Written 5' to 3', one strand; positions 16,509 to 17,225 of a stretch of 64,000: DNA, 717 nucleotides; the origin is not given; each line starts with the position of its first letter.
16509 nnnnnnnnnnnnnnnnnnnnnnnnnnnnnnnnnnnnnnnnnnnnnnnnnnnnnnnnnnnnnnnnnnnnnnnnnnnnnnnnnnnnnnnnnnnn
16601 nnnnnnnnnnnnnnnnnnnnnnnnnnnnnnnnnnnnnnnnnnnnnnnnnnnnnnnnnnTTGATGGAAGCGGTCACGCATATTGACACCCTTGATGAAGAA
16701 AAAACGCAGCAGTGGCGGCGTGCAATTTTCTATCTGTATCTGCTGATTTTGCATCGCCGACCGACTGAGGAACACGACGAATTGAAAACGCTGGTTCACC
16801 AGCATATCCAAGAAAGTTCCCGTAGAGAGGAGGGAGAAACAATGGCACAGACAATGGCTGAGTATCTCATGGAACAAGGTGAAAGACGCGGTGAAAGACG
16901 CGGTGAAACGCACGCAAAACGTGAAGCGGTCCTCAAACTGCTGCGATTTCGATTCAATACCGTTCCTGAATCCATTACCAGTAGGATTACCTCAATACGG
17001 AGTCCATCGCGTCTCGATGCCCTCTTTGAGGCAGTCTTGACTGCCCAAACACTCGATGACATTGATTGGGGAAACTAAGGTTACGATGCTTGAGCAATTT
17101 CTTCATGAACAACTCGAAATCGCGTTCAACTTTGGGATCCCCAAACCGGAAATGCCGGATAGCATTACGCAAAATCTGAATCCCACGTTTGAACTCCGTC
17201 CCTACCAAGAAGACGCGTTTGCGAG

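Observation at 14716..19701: Type III R-M operon with a DUF4351-like ORF wedged between mod and res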

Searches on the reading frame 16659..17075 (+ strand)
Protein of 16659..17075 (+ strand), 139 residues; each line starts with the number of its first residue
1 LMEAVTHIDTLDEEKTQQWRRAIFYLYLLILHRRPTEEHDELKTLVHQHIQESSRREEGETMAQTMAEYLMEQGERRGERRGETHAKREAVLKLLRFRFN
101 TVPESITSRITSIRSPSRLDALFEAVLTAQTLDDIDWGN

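Call 4: search_protein_families(library=pfam, proteins=[window:16659-17075:+], max_evalue=1)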
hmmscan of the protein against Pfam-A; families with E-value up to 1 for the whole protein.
window:16659-17075:+ (139 aa): 4 families
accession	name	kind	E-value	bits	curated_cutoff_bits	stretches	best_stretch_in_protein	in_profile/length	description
PF14261.11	DUF4351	-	7.1e-06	26.4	25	1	81-135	2-55/59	Domain of unknown function (DUF4351)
PF10960.13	Holin_BhlA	-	0.12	12.8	22.6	1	68-114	24-69/70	BhlA holin family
PF16671.10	ACD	-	0.21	10.4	27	1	43-119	285-362/386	Actin cross-linking domain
PF17204.8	Sid-5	-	0.28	11.8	27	1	86-107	37-58/76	Sid-5 family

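Call 5: find_homologous_proteins(query=window:16662-17075:+, max_evalue=0.001)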
Query window:16662-17075:+ (138 aa): 102 proteins with E <= 0.001 among 121 candidates.
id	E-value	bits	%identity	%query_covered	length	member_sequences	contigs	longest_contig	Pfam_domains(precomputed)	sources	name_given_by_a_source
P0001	2.2e-83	295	100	100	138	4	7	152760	PF14261.12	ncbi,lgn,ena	-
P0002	2.6e-67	243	82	100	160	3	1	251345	-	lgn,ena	-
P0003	3.6e-66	239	78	99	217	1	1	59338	-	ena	-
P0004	1.0e-63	231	81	100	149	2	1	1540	-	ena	-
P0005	4.5e-62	226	80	100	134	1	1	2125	-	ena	-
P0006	3.5e-61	223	77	99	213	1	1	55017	PF14261.12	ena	-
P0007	1.8e-60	221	79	96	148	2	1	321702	-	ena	-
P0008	3.3e-60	220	79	99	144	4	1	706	PF14261.12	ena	-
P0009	1.4e-59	218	75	99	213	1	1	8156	-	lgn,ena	-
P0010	8.0e-59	215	75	100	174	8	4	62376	-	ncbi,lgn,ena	-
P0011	2.8e-58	213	78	93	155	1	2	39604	-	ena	-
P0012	1.8e-57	211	76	99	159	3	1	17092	PF14261.12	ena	-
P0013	3.0e-57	210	77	99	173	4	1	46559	-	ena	-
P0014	8.2e-57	209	75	100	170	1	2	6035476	-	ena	-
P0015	1.4e-56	208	71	100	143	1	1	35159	-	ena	-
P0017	3.9e-54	200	72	100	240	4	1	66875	PF04754.19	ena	-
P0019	1.0e-52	195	71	95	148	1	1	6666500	-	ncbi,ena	-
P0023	2.7e-50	188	71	99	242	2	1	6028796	PF04754.19,PF14261.12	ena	-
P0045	4.0e-29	119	70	55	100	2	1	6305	PF14261.12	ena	-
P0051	2.8e-27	113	70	55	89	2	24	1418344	PF14261.12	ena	-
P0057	7.9e-25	105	71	55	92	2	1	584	PF14261.12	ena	-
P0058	1.6e-24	104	68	55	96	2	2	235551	PF14261.12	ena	-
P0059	1.9e-24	104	70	55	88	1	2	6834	PF14261.12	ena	-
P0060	4.3e-24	103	75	55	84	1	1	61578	PF14261.12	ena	-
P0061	6.2e-24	102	74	55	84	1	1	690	PF14261.12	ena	-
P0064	4.8e-23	100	76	55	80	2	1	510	PF14261.12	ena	-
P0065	7.5e-23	99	71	55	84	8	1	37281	PF14261.12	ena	-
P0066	1.1e-22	98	66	60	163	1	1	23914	PF04754.19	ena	-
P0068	2.7e-22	97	67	55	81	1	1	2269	PF14261.12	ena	-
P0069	3.0e-22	97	64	59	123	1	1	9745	PF14261.12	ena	-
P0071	1.2e-21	95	71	57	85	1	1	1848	PF14261.12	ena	-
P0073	2.8e-21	94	62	57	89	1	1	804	PF14261.12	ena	-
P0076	4.0e-21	93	65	57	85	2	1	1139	PF14261.12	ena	-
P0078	4.6e-21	93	65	57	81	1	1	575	PF14261.12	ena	-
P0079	5.9e-21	93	61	59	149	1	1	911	PF14261.12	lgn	-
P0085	2.6e-20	91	60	57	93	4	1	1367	PF14261.12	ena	-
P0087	6.8e-19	86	62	57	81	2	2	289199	PF14261.12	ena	-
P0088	6.8e-19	86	62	57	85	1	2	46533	PF14261.12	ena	-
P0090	6.3e-18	83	54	57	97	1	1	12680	PF14261.12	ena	-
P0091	3.0e-17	81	62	57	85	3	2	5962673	PF14261.12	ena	-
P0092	3.1e-16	78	59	54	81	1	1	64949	PF14261.12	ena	-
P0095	9.2e-16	76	55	57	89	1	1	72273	PF14261.12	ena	-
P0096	9.4e-16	76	53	57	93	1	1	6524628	PF14261.12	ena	-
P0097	1.1e-15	76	59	57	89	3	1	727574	PF14261.12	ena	-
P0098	2.5e-15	75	57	54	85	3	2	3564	PF14261.12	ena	-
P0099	2.6e-15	75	53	57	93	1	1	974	PF14261.12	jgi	jgi:predicted transposase YdaD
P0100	5.4e-15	74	49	57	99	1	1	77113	PF14261.12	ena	-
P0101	2.3e-14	72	55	57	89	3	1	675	PF14261.12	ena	-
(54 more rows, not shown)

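Call 6: search_protein_families(library=ncbifam, proteins=[window:16659-17075:+], max_evalue=1)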
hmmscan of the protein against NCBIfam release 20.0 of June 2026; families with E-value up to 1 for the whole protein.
window:16659-17075:+ (139 aa): 1 family
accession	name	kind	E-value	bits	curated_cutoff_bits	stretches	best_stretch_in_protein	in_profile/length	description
TIGR01784.1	T_den_put_tspse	subfamily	0.18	11.6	52.1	1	51-96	204-251/273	Rpn family recombination-promoting nuclease/putative transposase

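Call 8: find_encoding_contigs(protein=P0001, flank=6000, max_places=10)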
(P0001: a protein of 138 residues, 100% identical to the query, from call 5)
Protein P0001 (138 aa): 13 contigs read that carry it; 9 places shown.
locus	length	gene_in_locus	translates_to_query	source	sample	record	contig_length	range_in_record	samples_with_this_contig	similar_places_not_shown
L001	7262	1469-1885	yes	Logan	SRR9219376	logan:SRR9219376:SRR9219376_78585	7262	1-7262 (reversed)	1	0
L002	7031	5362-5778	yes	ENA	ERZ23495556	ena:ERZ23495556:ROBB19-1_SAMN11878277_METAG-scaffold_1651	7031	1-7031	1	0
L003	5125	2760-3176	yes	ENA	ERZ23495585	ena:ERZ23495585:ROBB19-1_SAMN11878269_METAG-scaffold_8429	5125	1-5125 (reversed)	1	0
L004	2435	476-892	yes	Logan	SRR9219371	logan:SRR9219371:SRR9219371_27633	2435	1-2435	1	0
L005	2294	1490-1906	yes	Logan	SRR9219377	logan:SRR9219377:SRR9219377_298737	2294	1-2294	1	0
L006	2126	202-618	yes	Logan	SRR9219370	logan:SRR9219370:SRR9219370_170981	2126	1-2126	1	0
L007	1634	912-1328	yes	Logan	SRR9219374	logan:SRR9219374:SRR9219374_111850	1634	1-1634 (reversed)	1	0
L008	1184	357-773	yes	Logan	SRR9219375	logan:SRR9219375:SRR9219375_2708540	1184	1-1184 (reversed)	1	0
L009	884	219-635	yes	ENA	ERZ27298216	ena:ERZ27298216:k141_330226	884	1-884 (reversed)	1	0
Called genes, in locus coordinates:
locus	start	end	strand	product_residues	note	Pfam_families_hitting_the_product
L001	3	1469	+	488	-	?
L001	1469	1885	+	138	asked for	PF14261:DUF4351 (weak)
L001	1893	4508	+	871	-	PF00270:DEAD, PF04851:ResIII, PF18766:SWI2_SNF2 (weak), PF27159:HI_1054_N, PF27365:HI_1054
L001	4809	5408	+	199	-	PF01327:Pep_deformylase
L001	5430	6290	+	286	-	PF02540:NAD_synthase (weak), PF01171:ATP_bind_3 (faint), PF06508:QueC (faint)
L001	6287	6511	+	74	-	-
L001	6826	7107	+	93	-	-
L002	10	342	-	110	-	PF05336:rhaM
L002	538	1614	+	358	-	PF00092:VWA, PF13519:VWA_2 (weak)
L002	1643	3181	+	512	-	-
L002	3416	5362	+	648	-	PF12564:TypeIII_RM_meth, PF01555:N6_N4_Mtase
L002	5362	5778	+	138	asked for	PF14261:DUF4351 (weak)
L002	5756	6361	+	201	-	-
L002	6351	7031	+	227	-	?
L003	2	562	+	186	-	?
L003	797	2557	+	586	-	-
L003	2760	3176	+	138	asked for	PF14261:DUF4351 (weak)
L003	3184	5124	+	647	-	?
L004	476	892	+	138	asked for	PF14261:DUF4351 (weak)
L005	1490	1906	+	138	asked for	PF14261:DUF4351 (weak)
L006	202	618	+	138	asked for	PF14261:DUF4351 (weak)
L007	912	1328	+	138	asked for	PF14261:DUF4351 (weak)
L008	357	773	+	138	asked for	PF14261:DUF4351 (weak)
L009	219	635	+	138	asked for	PF14261:DUF4351 (weak)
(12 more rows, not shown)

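Call 10: find_encoding_contigs(protein=P0015, flank=6000, max_places=4)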
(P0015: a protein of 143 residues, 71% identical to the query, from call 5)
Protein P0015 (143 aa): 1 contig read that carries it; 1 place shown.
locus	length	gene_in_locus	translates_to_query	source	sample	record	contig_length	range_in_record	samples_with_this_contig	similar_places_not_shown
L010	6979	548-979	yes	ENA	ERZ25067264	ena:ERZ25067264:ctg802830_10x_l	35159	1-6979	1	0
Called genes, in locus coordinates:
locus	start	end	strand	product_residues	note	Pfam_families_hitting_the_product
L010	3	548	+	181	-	?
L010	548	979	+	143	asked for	-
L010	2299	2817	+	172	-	-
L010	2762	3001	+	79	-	PF13385:Laminin_G_3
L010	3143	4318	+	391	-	PF00144:Beta-lactamase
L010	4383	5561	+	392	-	PF00144:Beta-lactamase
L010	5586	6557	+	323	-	PF00005:ABC_tran, PF13304:AAA_21, PF13732:DrrA1-3_C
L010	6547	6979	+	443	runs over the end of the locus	PF12679:ABC2_membrane_2, PF12698:ABC2_membrane_3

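Call 11: find_encoding_contigs(protein=P0005, flank=6000, max_places=4)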
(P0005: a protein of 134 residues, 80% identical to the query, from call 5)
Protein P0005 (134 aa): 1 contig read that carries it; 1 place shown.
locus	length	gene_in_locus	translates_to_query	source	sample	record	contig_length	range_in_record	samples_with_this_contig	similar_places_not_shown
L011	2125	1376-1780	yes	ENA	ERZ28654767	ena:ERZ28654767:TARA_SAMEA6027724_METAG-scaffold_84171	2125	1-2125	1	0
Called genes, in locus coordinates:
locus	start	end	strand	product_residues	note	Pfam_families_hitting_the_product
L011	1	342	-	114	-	?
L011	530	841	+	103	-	-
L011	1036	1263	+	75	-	-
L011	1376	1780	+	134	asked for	-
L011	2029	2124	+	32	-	?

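Call 12: find_encoding_contigs(protein=P0002, flank=6000, max_places=4)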
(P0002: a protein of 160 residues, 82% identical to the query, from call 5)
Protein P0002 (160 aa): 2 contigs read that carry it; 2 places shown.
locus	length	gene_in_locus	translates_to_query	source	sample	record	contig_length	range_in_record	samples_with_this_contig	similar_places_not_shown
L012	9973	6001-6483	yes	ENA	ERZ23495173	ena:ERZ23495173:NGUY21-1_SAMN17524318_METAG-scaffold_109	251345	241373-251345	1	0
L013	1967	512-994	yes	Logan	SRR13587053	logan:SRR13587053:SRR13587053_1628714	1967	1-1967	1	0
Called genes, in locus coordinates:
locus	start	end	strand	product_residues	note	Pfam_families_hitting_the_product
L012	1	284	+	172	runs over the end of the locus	PF12564:TypeIII_RM_meth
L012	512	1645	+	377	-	PF01555:N6_N4_Mtase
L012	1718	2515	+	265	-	PF08980:DUF1883, PF01582:TIR, PF13676:TIR_2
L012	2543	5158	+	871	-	PF00270:DEAD, PF04851:ResIII, PF27159:HI_1054_N, PF27365:HI_1054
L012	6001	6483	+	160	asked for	-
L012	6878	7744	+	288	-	PF00941:FAD_binding_5, PF03450:CO_deh_flav_C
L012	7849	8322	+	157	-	PF00111:Fer2, PF01799:Fer2_2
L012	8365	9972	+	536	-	?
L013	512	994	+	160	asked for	-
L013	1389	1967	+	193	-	?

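Call 27: search_protein_families(library=pfam, proteins=[L012:1718-2512:+], max_evalue=0.01)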
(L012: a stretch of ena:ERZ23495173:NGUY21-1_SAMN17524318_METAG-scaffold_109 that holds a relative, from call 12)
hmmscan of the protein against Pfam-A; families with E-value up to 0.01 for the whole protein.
L012:1718-2512:+ (265 aa): 3 families
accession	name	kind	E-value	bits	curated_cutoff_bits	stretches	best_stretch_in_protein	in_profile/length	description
PF08980.16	DUF1883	-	1.5e-30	105.4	26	1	1-89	1-88/89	Domain of unknown function (DUF1883)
PF13676.11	TIR_2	-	1e-19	71.6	28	1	127-221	1-93/122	TIR domain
PF01582.25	TIR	-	4.8e-11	43.2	21.3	1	125-242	2-120/179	TIR domain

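Call 35: find_related_loci(query=window:16662-17075:+, collection=metagenome_contigs, flank=5000)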
Query window:16662-17075:+ (138 aa) in metagenome_contigs; peptide patterns used: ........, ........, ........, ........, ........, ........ (x = any residue, [..] = any of these).
93 stretches matched a pattern; 2 encode a relative of the query (tblastn E <= 1e-3); 2 distinct loci.
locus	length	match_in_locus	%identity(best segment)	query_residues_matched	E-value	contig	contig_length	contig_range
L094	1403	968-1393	79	1-138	1e-77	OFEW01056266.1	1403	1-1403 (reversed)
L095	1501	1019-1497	65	2-136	4e-51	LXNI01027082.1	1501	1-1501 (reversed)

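Call 36: find_encoding_contigs(protein=P0023, flank=5000, max_places=2)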
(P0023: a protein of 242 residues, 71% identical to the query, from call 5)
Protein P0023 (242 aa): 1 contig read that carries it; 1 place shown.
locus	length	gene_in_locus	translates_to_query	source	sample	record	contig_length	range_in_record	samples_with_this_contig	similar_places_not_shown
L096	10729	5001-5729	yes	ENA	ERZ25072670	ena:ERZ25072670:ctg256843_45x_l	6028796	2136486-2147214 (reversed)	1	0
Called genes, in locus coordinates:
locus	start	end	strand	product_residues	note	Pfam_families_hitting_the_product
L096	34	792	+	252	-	PF00106:adh_short, PF08659:KR, PF13561:adh_short_C2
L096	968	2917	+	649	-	PF12564:TypeIII_RM_meth, PF01555:N6_N4_Mtase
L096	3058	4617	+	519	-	-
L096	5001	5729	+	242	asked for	PF04754:Transposase_31, PF14261:DUF4351 (faint)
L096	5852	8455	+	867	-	PF00270:DEAD (faint), PF04851:ResIII, PF27159:HI_1054_N, PF27365:HI_1054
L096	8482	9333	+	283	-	PF05721:PhyH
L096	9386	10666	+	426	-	PF02463:SMC_N, PF11398:DUF2813 (faint), PF13175:AAA_15, PF13476:AAA_23, PF13304:AAA_21, PF13175:AAA_15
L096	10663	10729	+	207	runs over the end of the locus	PF14103:DUF4276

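Call 37: find_encoding_contigs(protein=P0019, flank=5000, max_places=2)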
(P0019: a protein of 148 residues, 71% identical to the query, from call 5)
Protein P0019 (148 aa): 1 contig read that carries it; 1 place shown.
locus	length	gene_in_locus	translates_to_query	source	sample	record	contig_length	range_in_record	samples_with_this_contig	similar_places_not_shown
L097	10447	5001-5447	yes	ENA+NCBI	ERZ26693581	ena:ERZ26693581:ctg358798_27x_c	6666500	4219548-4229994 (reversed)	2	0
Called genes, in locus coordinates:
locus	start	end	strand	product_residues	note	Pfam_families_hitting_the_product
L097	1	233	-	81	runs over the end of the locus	PF00899:ThiF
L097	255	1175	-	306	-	PF00581:Rhodanese, PF00899:ThiF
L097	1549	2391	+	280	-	PF12686:DUF3800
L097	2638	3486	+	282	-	PF06782:UPF0236 (weak)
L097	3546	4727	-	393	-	PF13808:DDE_Tnp_1_assoc, PF01609:DDE_Tnp_1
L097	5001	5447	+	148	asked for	-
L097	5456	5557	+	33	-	-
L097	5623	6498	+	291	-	-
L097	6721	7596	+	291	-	-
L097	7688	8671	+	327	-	PF01075:Glyco_transf_9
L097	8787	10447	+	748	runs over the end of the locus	PF25174:Beta-prop_THOC3, PF23381:Beta-prop_IFT122_1st, PF25171:Beta-prop_WDR36-Utp21_1st, PF24105:Beta-prop_CAF1B_HIR1, PF24807:WD40_CDC20-Fz, PF25173:Beta-prop_WDR3_1st, PF25391:WD40_Gbeta, PF23381:Beta-prop_IFT122_1st, +69 more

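Call 38: find_encoding_contigs(protein=P0051, flank=4000, max_places=6)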
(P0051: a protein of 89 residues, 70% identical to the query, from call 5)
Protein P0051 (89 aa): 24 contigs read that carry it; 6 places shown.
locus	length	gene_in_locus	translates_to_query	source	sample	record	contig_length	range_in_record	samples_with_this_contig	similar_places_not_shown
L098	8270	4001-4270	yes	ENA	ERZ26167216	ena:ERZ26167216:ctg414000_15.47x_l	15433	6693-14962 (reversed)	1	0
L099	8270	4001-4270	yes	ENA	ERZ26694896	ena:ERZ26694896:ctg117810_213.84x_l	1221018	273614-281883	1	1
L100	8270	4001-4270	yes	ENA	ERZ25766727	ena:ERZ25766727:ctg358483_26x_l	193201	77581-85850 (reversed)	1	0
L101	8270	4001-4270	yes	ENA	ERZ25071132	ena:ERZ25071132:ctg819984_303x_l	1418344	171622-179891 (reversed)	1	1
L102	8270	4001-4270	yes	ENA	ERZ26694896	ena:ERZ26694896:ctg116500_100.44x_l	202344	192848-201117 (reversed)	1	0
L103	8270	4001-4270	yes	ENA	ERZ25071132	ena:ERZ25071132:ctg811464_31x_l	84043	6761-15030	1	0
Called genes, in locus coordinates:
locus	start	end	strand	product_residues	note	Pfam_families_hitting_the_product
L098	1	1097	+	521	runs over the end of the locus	?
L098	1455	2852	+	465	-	-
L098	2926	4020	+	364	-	PF04754:Transposase_31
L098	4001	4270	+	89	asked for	PF14261:DUF4351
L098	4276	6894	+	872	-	PF00270:DEAD, PF04851:ResIII, PF18766:SWI2_SNF2 (weak), PF27159:HI_1054_N, PF27365:HI_1054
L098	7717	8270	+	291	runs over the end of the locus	-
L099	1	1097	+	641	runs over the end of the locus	PF12564:TypeIII_RM_meth, PF01555:N6_N4_Mtase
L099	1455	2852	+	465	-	-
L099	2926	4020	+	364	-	PF04754:Transposase_31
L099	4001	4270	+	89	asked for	PF14261:DUF4351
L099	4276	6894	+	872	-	PF00270:DEAD, PF04851:ResIII, PF18766:SWI2_SNF2 (weak), PF27159:HI_1054_N, PF27365:HI_1054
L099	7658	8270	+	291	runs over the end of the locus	-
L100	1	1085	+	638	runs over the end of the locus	PF12564:TypeIII_RM_meth, PF01555:N6_N4_Mtase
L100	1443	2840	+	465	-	-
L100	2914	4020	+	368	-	-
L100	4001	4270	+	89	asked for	PF14261:DUF4351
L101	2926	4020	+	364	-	PF04754:Transposase_31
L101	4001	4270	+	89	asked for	PF14261:DUF4351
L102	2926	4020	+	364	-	PF04754:Transposase_31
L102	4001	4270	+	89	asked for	PF14261:DUF4351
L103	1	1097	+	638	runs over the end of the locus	PF12564:TypeIII_RM_meth, PF01555:N6_N4_Mtase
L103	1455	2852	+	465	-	-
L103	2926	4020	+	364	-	PF04754:Transposase_31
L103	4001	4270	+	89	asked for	PF14261:DUF4351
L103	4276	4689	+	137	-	PF04851:ResIII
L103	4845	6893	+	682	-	PF27159:HI_1054_N, PF27365:HI_1054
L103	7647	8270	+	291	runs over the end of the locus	-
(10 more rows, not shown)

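Call 41: search_protein_families(library=pfam, proteins=[L099:1455-2849:+], max_evalue=10)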
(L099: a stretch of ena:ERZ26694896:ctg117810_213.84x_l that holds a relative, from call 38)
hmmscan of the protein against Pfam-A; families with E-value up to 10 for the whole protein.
L099:1455-2849:+ (465 aa): 2 families
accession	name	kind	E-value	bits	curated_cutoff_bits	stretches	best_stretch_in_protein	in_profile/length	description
PF25463.1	DUF7899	-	0.082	11.7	70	1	162-258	175-269/410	Domain of unknown function (DUF7899)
PF21830.1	DUF6890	-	0.14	12.4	23.6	1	159-182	19-42/44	Family of unknown function (DUF6890)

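Call 42: search_protein_families(library=padloc, proteins=[L099:1455-2849:+, L099:2926-4017:+, window:16662-17075:+, L012:1718-2512:+], max_evalue=0.01)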
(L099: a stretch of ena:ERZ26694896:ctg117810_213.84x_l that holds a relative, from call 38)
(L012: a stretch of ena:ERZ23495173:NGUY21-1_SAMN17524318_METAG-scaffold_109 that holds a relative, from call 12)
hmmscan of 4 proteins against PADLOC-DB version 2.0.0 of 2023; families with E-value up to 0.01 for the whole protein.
L099:1455-2849:+ (465 aa): 0 families

L099:2926-4017:+ (364 aa): 0 families

window:16662-17075:+ (138 aa): 0 families

L012:1718-2512:+ (265 aa): 18 families
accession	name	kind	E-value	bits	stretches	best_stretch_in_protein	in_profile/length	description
PDLC05062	PDC-S66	-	1e-72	243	1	118-257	142-281/282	-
PDLC00417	ThsB1|ThsB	-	1.6e-41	140.8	1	118-256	162-299/303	TIR-like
PDLC00424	ThsB1|ThsB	-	1.6e-19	68.7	1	122-256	99-232/234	TIR-like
PDLC02962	RT-TIR_XII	-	3.3e-19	67.1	1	117-257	338-477/478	single gene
PDLC02961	RT-TIR_XII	-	8.9e-15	52.5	1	116-257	339-473/475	single gene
PDLC02012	SAVED5--SAVED_TIR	-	9.5e-10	36.1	1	114-211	3-99/404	-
PDLC02421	Aga_TIR-PNTD1-PNTD2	-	2e-08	31.8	1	126-199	5-79/430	Class I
PDLC02403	Aga_TIR-PNTD1-PNTD2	-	4.5e-07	27.3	1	127-193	5-72/443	Class I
PDLC03957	bSEFIR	-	1.3e-06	26.5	1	121-192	37-108/412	-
PDLC03015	TIR-NLR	-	1.8e-06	25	1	127-225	4-98/824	-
PDLC00426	ThsB1|ThsB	-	9.5e-06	23.1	1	122-200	235-319/352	TIR-like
PDLC00430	ThsB1|ThsB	-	0.0001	20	1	122-175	62-115/269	TIR-like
PDLC00422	ThsB1|ThsB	-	0.00017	19.2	1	119-162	35-77/194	TIR-like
PDLC02400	Aga_TIR-PNTD1-PNTD2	-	0.0013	15.1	1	105-187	166-249/639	Class I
PDLC00728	Effector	-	0.0014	15.6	1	121-175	6-63/432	TIR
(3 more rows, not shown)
